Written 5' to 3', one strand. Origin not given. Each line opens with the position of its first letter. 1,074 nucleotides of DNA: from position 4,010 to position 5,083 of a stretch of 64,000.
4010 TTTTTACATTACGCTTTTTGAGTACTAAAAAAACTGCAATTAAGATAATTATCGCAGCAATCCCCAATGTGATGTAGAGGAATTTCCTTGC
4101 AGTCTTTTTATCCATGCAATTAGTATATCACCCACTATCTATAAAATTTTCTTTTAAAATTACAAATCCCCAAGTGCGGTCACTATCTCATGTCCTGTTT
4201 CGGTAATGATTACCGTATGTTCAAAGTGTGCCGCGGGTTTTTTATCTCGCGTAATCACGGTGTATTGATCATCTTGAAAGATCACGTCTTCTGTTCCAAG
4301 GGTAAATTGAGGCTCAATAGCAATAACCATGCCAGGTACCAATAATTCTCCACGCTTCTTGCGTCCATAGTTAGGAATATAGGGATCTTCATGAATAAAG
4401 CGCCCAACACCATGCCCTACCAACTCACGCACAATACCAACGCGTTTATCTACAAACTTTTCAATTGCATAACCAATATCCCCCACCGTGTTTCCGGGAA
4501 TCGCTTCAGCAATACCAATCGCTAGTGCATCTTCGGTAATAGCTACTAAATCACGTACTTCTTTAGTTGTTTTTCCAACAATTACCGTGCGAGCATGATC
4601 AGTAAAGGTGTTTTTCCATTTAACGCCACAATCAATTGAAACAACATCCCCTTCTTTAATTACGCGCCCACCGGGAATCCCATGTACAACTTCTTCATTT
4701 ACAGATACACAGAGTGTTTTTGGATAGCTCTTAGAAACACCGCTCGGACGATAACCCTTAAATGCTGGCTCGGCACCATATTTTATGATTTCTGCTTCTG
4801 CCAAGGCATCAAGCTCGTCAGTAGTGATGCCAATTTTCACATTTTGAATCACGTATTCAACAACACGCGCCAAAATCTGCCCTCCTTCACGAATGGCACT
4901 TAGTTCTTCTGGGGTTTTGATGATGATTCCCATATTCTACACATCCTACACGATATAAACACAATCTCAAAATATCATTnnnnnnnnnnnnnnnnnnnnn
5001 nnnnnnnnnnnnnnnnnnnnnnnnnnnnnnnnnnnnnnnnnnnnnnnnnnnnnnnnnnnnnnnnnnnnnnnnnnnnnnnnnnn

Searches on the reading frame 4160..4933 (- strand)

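Call 64: search_protein_families(library=pfam, proteins=[window:4160-4933:-])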
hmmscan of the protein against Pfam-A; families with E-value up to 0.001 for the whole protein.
window:4160-4933:- (257 aa): 1 family
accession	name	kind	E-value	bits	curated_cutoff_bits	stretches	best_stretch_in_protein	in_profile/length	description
PF00557.29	Peptidase_M24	-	1e-48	166.3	23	1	13-245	2-208/208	Metallopeptidase family M24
